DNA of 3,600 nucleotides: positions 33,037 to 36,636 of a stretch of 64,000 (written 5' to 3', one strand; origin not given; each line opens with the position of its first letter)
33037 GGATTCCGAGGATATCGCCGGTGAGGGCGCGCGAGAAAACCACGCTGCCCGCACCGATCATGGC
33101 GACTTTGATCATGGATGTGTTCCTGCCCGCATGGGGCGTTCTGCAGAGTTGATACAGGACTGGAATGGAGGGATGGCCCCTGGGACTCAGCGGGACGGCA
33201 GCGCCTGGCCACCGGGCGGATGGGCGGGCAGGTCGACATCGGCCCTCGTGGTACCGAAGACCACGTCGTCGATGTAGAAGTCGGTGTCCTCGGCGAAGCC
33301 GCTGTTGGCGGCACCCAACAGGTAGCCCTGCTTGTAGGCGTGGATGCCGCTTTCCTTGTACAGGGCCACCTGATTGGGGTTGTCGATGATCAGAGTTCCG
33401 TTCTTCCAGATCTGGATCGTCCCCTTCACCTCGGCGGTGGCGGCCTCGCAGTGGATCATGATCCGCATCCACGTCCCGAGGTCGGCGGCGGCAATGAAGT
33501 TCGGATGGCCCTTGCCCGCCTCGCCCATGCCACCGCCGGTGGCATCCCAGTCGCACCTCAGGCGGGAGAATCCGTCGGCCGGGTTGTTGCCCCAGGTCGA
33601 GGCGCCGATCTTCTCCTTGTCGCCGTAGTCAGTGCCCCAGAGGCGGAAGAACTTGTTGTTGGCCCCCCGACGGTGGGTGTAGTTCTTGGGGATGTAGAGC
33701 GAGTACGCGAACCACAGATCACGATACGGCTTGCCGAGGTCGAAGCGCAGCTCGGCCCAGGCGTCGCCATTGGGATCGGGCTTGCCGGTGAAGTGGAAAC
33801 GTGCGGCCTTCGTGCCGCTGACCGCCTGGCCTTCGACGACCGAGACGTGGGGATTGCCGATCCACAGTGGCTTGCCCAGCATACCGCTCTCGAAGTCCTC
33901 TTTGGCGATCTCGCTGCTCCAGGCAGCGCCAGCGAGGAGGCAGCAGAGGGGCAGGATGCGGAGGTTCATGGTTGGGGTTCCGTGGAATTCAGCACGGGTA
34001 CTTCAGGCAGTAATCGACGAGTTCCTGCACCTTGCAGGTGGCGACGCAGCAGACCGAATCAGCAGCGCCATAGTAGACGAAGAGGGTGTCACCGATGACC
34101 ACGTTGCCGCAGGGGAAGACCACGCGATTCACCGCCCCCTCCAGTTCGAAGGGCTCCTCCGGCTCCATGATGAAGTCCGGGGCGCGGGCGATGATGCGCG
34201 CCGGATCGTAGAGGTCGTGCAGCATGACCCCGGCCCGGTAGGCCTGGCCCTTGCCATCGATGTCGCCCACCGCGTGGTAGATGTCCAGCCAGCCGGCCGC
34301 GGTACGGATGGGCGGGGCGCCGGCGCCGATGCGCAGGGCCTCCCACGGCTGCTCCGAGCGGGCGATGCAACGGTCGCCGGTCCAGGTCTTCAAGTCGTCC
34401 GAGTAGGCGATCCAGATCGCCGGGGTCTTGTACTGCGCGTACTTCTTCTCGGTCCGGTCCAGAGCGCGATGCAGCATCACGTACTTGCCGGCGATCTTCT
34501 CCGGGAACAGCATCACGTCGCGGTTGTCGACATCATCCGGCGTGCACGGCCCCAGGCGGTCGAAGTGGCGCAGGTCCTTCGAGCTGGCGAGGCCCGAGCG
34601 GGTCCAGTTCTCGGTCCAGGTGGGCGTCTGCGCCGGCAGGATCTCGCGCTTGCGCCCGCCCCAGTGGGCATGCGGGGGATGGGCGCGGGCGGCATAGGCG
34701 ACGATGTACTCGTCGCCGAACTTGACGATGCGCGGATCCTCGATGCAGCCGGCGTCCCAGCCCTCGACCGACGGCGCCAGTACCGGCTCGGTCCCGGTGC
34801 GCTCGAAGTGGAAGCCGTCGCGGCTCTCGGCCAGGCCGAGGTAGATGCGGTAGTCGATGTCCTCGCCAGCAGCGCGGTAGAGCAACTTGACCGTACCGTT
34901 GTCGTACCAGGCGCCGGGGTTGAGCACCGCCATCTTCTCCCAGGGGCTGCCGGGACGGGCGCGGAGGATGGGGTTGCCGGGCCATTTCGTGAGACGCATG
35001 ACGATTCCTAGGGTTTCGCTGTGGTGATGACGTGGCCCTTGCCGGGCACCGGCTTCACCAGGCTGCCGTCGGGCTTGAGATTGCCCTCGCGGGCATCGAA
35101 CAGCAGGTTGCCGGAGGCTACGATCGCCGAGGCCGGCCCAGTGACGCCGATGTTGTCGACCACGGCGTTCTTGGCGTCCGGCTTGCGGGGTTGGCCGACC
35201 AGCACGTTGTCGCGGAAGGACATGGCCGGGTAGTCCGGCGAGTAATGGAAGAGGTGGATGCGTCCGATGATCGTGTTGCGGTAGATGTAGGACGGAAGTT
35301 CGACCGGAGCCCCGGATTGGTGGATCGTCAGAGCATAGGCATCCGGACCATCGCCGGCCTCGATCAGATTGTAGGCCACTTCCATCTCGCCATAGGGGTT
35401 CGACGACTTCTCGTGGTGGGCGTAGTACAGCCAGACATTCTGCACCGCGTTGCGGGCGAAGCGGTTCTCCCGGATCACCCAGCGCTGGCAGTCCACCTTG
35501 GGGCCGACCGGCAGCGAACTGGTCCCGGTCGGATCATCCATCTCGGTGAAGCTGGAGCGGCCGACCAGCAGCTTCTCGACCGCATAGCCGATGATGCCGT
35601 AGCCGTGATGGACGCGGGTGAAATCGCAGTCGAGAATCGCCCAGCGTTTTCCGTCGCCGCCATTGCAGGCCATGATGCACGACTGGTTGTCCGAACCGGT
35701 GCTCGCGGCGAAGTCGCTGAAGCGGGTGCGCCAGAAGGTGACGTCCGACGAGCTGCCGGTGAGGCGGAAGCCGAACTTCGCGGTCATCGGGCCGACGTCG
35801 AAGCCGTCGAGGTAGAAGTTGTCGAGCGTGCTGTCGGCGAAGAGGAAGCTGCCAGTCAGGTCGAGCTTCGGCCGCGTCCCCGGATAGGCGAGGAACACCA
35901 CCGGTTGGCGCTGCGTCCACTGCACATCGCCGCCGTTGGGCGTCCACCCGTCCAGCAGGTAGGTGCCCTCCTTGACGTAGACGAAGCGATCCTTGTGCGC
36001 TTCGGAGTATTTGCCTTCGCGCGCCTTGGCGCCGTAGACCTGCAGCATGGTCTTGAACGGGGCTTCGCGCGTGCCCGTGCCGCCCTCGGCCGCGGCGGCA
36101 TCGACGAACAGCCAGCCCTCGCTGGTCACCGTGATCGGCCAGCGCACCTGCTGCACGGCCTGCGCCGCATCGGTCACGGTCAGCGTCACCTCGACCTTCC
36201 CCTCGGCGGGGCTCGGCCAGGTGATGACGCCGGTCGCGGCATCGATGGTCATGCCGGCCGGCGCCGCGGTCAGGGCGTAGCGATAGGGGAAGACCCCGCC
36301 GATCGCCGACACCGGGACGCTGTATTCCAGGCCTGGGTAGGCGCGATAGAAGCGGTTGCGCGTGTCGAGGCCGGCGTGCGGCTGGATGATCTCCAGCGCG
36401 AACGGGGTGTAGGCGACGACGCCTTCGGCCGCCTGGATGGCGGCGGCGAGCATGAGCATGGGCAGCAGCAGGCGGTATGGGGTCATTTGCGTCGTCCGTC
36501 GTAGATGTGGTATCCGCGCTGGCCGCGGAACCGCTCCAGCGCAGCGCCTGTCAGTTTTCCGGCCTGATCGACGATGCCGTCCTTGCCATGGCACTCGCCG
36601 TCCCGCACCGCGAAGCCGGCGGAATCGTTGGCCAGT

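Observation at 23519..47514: A 24-kb, 16-gene unidirectional train mixes known CAZymes with many unassigned secreted proteins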

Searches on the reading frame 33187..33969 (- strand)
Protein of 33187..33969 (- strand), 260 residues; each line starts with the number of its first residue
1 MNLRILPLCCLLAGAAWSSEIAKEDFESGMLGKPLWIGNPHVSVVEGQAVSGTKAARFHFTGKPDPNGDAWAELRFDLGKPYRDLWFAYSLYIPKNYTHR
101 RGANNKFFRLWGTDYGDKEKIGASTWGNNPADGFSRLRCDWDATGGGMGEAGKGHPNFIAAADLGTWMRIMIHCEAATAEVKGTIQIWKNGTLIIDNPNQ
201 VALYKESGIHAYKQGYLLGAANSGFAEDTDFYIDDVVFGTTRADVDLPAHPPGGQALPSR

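Call 8: search_protein_families(library=pfam, proteins=[window:33187-33969:-], max_evalue=0.01)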
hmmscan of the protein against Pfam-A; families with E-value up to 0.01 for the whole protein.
window:33187-33969:- (260 aa): 1 family
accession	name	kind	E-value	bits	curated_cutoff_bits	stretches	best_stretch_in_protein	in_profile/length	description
PF14099.13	Polysacc_lyase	-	2.2e-09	37.9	29.9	1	40-236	19-209/210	Polysaccharide lyase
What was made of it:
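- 33187..33969 (-): g10: secreted jelly-roll protein of Pfam family Polysacc_lyase (PF14099), 260 aa. Pfam 2.2e-9, 37.9 bits against a 29.9 cut-off (call 8).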

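Call 72: search_protein_families(library=ncbifam, proteins=[window:33187-33969:-], max_evalue=0.00001)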
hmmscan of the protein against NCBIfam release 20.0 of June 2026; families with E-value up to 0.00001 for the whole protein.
window:33187-33969:- (260 aa): 0 families

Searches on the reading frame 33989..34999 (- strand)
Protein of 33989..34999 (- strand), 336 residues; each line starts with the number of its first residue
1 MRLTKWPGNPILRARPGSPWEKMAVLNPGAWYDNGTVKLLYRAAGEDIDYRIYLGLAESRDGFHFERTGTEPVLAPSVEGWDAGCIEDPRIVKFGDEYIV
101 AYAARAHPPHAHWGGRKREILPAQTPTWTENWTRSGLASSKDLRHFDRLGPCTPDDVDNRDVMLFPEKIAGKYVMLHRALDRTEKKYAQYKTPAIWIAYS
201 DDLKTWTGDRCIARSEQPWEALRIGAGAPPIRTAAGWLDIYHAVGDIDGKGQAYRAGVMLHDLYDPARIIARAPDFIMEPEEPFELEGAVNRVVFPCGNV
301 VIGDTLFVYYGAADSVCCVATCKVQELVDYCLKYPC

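Call 8: search_protein_families(library=pfam, proteins=[window:33989-34999:-], max_evalue=0.01)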
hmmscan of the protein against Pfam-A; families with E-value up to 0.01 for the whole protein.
window:33989-34999:- (336 aa): 1 family
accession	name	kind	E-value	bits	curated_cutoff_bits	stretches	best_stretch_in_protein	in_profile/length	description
PF04041.19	Glyco_hydro_130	-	6.5e-49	167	26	1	19-331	29-318/320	beta-1,4-mannooligosaccharide phosphorylase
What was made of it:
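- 33989..34999 (-): g9: cytoplasmic GH130, closest to beta-1,2-mannoside phosphorylases. Pfam 6.5e-49 (call 8).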

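Call 31: search_solved_structures(query=window:33989-34999:-, max_evalue=0.00001)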
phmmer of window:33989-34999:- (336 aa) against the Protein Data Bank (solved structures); distinct sequences matched with E-value up to 0.00001: 18.
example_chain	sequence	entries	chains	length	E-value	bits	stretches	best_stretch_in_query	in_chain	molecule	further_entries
9fj8_A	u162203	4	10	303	9.8e-57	195.6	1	3-327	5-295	1,2-beta-oligomannan phosphorylase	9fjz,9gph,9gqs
7fip_A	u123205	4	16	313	1.3e-45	159.1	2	156-323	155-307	Beta-1,2-mannobiose phosphorylase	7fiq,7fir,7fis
9eqq_A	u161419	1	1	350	3e-38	134.8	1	136-329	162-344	Uhgb_MS mannoside synthase from an unknown human gut bacterium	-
9erg_A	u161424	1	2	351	3e-38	134.8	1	136-329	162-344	Uhgb_MS mannoside synthase from an unknown human gut bacterium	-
9erh_A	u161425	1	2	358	3.4e-38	134.6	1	136-329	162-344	Uhgb_MS mannoside synthase from an unknown human gut bacterium in complex with 1,2-beta-ma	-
1vkd_A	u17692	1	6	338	8.5e-35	123.4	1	136-331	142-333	conserved hypothetical protein TM1225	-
5b0p_A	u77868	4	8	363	1.2e-32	116.4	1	136-328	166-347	Lin0857 protein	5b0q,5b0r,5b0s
5ayd_A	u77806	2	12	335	1.1e-26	96.7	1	159-332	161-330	Beta-1,4-mannooligosaccharide phosphorylase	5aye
4onz_A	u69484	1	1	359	9.8e-23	83.7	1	19-323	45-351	putative glycoside hydrolase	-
4udg_A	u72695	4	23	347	1.2e-22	83.4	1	158-331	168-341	UHGB_MP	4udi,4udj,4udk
4udk_E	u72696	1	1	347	1.2e-22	83.4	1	158-331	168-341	UHGB_MP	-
3was_A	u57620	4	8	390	1.4e-21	80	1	13-335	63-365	4-O-beta-D-mannosyl-D-glucose phosphorylase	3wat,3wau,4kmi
5ay9_A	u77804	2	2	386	4.1e-19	71.8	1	123-335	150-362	4-O-beta-D-mannosyl-D-glucose phosphorylase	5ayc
3qc2_A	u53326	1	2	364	6e-18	68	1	18-321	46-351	glycosyl hydrolase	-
5a7v_B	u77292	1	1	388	2.5e-17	66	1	19-320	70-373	PUTATIVE GLYCOSIDASE PH117-RELATED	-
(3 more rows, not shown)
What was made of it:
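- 33989..34999 (-): PDB 9fj8, 1,2-beta-oligomannan phosphorylase, 1e-56 (call 31).
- On GH130 phosphorylases: Best PDB relatives are beta-1,2-mannoside phosphorylases (call 31).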

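Call 72: search_protein_families(library=ncbifam, proteins=[window:33989-34999:-], max_evalue=0.00001)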
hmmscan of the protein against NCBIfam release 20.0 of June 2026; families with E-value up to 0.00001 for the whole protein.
window:33989-34999:- (336 aa): 3 families
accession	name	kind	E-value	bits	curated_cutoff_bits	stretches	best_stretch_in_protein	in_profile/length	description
NF052550.1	BManbPhaseBMBP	equivalog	1.5e-68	231.4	450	1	2-327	3-294/296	beta-1,2-mannobiose phosphorylase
NF050092.1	BtaManbiosPhlase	equivalog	1.6e-52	178.6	550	1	136-329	166-348/351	BtaManbiosPhlase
NF058598.1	BetMansidBT3780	equivalog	6.3e-26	91.3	550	2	127-324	149-364/366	beta-1,2-mannosidase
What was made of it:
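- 33989..34999 (-): NCBIfam beta-1,2-mannobiose phosphorylase 231 bits, below cut-off (call 72).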

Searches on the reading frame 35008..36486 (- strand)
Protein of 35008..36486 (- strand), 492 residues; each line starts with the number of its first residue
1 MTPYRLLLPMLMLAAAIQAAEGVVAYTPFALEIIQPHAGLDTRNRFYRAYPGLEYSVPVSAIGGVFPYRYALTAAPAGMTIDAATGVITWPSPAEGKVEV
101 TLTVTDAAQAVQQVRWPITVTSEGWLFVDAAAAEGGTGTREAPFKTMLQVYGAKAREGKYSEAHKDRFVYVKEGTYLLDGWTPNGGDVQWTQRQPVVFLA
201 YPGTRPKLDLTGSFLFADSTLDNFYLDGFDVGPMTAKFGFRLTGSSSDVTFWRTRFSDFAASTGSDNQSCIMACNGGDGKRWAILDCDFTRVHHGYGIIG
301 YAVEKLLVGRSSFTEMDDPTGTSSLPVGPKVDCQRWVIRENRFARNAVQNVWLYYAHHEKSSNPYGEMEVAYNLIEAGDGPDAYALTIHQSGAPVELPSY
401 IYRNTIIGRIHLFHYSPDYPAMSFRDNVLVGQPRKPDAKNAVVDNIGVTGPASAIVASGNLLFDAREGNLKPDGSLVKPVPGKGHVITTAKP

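Call 7: search_protein_families(library=pfam, proteins=[window:35008-36486:-], max_evalue=0.01)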
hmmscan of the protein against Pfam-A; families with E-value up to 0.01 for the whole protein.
window:35008-36486:- (492 aa): 1 family
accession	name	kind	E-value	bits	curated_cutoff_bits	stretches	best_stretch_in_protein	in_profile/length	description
PF05345.18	He_PIG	-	1.1e-10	42.2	24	1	48-120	12-95/96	Putative Ig domain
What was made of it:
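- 35008..36486 (-): g8: secreted Ig + beta-helix protein, 492 aa. Pfam He_PIG 1.1e-10 (call 7).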
